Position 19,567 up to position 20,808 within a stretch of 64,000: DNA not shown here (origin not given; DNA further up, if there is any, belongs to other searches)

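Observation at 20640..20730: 30-bp perfect palindrome and flanking direct repeats at the integrase 3' end: candidate att/core site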

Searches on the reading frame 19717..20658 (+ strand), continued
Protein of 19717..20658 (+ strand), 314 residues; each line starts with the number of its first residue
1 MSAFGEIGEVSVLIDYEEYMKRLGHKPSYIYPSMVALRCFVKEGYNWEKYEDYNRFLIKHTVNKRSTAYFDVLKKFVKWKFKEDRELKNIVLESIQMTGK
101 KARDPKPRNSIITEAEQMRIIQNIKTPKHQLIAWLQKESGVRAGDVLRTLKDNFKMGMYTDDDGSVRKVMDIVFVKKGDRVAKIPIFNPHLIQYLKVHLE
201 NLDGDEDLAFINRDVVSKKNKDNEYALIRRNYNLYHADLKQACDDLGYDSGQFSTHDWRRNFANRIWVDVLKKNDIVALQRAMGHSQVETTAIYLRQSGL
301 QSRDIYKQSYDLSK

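Call 73: fold_search(model_id=the predicted structure, library=pdb)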
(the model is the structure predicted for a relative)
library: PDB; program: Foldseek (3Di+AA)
matches with E <= 10: 460; with E <= 0.001: 32
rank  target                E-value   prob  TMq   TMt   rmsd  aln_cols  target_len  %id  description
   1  4a8e                  1.9e-06  1.00  0.34  0.39  10.9       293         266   20  The structure of a dimeric Xer recombinase from archaea (released 2012-12-05)
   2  5hxy_A                2.7e-06  1.00  0.36  0.40  11.6       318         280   20  Crystal structure of XerA recombinase (released 2017-02-01)
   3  5hxy_C                7.1e-06  1.00  0.35  0.39  11.8       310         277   20  Crystal structure of XerA recombinase (released 2017-02-01)
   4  5hxy_B                1.2e-05  1.00  0.35  0.39  11.8       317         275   20  Crystal structure of XerA recombinase (released 2017-02-01)
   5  5jk0_D                5.4e-05  1.00  0.36  0.33  17.8       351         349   14  Crystal structure of XerH site-specific recombinase bound to difH substrate: pre-cleavage complex (released 2016-12-28)
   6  5jk0_C                6.0e-05  1.00  0.37  0.34  17.7       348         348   14  Crystal structure of XerH site-specific recombinase bound to difH substrate: pre-cleavage complex (released 2016-12-28)
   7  2a3v_A                6.2e-05  1.00  0.34  0.34  14.8       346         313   16  Structural basis for broad DNA-specificity in integron recombination (released 2006-05-02)
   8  2a3v_C                9.7e-05  1.00  0.32  0.32  13.7       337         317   16  Structural basis for broad DNA-specificity in integron recombination (released 2006-05-02)
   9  1ma7_B                9.7e-05  1.00  0.35  0.35  14.3       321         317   13  Crystal structure of Cre site-specific recombinase complexed with a mutant DNA substrate, LoxP-A8/T27 (released 2003-07-08)
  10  1z1b_B                1.1e-04  1.00  0.32  0.29  14.3       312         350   15  Crystal structure of a lambda integrase dimer bound to a COC' core site (released 2005-06-28)
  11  2a3v_B                1.2e-04  1.00  0.32  0.32  14.4       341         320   16  Structural basis for broad DNA-specificity in integron recombination (released 2006-05-02)
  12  2hof_B                1.3e-04  1.00  0.36  0.35  14.3       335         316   13  Crystal structure of the pre-cleavage synaptic complex in the cre-loxp site-specific recombination (released 2007-06-26)
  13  5j0n_G                1.6e-04  1.00  0.30  0.28  15.0       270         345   13  Lambda excision HJ intermediate (released 2017-02-08)
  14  1crx_A                1.7e-04  1.00  0.36  0.35  14.3       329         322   12  CRE RECOMBINASE/DNA COMPLEX REACTION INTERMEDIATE I (released 1998-10-14)
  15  5jk0_A                1.8e-04  1.00  0.38  0.35  16.5       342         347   13  Crystal structure of XerH site-specific recombinase bound to difH substrate: pre-cleavage complex (released 2016-12-28)
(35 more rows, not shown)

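Call 75: find_homologous_proteins(query=A1, max_evalue=0.00001)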
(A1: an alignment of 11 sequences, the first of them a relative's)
Query A1 (11 sequences) (314 aa, profile of the alignment): 28 proteins with E <= 0.00001 among 7175 candidates.
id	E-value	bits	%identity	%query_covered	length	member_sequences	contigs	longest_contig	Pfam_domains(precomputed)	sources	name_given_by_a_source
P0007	4.6e-160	550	49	96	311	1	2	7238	PF00589.28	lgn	-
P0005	3.9e-158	544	51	96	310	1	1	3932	PF00589.28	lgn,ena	-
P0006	6.7e-158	543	51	97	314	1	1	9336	PF00589.28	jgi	jgi:integrase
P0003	8.7e-158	542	59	96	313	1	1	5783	PF00589.28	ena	-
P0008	4.4e-157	540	51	97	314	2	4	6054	PF00589.28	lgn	-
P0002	8.3e-157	539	63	96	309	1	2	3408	PF00589.28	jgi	jgi:integrase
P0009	3.1e-154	531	50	96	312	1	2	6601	PF00589.28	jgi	jgi:integrase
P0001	8.2e-153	526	100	100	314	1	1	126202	PF00589.28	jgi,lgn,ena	-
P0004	9.7e-152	523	53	96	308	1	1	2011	PF00589.28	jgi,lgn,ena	-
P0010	6.9e-140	484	50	95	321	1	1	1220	PF00589.28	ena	-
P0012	3.1e-119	416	49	96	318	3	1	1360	PF00589.28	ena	-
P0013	1.2e-104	368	44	96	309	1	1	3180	PF00589.28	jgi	jgi:integrase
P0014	9.2e-101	355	41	95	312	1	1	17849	PF00589.28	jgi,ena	-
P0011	1.9e-100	354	58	62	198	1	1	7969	PF00589.28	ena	-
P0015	3.8e-82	294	36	95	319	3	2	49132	PF00589.28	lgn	-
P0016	8.5e-79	283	56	54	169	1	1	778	PF00589.28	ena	-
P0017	1.3e-59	220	33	93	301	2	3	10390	PF00589.28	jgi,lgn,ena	-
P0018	1.3e-55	207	33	95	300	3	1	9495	PF00589.28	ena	-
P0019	2.7e-53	199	34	87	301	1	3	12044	PF00589.28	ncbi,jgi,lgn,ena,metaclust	metaclust:\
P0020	6.9e-49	185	33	90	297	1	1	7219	PF00589.28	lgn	-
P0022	4.8e-48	182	35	93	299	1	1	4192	PF00589.28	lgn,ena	-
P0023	3.8e-45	172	34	93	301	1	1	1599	PF00589.28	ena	-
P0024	9.6e-45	171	32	98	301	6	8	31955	PF00589.28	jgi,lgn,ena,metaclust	metaclust:\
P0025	1.2e-44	171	32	88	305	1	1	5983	PF00589.28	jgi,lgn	jgi:integrase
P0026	1.3e-44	171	33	82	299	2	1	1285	PF00589.28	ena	-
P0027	1.5e-44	171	33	88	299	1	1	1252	PF00589.28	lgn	-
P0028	1.4e-41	161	31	85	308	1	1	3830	PF00589.28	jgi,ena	-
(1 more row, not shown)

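Call 76: find_encoding_contigs(protein=P0014, flank=10000, max_places=2)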
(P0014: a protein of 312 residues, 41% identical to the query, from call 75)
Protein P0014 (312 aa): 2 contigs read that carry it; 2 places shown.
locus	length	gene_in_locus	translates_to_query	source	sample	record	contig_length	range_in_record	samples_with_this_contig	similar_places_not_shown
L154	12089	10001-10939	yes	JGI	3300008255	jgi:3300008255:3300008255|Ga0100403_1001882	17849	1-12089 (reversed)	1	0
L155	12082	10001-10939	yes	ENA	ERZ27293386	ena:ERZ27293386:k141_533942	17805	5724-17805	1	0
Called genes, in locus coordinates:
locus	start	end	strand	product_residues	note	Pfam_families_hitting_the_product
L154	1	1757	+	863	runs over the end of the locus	PF13385:Laminin_G_3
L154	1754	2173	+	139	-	-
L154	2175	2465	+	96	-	-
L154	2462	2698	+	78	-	-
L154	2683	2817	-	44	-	-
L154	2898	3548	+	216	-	-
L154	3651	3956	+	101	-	-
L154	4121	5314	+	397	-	PF00270:DEAD (weak), PF04851:ResIII, PF18766:SWI2_SNF2 (weak), PF16203:ERCC3_RAD25_C, PF00271:Helicase_C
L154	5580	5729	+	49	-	-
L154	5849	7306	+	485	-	PF04675:DNA_ligase_A_N (weak), PF01068:DNA_ligase_A_M, PF14743:DNA_ligase_OB_2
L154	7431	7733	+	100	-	-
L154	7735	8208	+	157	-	-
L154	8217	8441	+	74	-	-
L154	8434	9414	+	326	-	-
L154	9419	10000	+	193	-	-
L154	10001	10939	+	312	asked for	PF00589:Phage_integrase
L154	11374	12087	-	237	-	?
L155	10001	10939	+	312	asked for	PF00589:Phage_integrase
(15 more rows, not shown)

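Call 77: find_encoding_contigs(protein=P0015, flank=10000, max_places=2)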
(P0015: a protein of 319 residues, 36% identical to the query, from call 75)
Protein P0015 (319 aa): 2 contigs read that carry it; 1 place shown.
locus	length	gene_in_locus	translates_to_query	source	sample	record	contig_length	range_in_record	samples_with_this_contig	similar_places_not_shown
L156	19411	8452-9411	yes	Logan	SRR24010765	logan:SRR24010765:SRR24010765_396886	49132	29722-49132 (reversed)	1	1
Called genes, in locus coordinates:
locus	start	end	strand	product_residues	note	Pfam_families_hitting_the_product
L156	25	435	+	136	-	-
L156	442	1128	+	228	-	-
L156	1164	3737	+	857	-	PF13385:Laminin_G_3, PF19077:Big_13 (faint)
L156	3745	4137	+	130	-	-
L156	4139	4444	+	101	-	-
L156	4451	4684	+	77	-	-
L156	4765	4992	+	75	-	-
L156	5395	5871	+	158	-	-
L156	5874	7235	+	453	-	-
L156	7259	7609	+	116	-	-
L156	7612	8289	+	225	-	-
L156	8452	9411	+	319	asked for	PF00589:Phage_integrase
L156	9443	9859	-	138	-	-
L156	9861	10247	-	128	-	-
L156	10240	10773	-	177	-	-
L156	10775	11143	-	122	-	-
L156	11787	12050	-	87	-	-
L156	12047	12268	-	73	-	-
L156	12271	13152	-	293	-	PF09414:RNA_ligase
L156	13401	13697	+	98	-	-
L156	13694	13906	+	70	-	-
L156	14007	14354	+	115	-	-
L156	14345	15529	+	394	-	PF00270:DEAD, PF04851:ResIII, PF16203:ERCC3_RAD25_C, PF00271:Helicase_C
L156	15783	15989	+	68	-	-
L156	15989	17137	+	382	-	-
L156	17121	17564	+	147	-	-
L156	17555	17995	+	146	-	-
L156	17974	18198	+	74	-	-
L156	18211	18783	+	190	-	-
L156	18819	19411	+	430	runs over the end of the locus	-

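Call 81: search_protein_families(library=pfam, proteins=[L154:11374-12087:-, L154:9419-9997:+, L154:8434-9411:+, L156:9443-9856:-, L156:7612-8286:+, L156:5874-7232:+], max_evalue=0.01)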
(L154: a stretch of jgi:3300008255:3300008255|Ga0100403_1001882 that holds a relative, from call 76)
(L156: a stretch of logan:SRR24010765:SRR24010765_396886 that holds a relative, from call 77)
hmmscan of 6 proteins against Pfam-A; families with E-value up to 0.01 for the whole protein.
L154:11374-12087:- (237 aa): 0 families

L154:9419-9997:+ (193 aa): 0 families

L154:8434-9411:+ (326 aa): 0 families

L156:9443-9856:- (137 aa): 1 family
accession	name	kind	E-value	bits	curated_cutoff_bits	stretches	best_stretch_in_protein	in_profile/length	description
PF22571.1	LiaI-LiaF-TM_PspC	-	0.0054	16.9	27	1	11-78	23-91/142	PspC transmembrane region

L156:7612-8286:+ (225 aa): 0 families

L156:5874-7232:+ (453 aa): 0 families

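Call 95: list_cluster_members(proteins=[P0019, P0024, P0017, P0014, P0001])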
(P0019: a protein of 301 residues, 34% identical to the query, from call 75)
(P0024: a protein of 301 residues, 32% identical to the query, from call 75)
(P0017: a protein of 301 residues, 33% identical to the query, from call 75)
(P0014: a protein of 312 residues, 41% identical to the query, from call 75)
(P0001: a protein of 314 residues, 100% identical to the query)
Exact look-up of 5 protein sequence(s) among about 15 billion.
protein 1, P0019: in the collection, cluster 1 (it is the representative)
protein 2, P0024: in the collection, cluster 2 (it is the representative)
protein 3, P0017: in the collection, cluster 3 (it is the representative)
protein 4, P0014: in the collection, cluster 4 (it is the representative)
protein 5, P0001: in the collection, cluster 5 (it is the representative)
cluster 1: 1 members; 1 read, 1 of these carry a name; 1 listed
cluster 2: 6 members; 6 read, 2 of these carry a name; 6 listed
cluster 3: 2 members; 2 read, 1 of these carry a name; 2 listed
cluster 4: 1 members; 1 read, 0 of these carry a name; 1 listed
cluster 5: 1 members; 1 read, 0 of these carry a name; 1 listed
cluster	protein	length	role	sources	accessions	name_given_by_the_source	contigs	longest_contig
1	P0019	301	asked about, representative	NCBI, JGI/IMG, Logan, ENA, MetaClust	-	\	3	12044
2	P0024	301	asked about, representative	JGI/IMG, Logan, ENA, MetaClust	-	\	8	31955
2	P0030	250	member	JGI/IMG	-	site-specific recombinase XerD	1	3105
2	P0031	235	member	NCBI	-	-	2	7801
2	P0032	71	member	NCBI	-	-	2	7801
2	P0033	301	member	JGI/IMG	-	-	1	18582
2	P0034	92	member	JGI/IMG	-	-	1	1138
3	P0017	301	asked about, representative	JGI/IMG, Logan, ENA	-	-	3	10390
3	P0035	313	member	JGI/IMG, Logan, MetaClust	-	\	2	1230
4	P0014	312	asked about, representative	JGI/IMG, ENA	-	-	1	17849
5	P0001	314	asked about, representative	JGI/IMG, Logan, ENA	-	-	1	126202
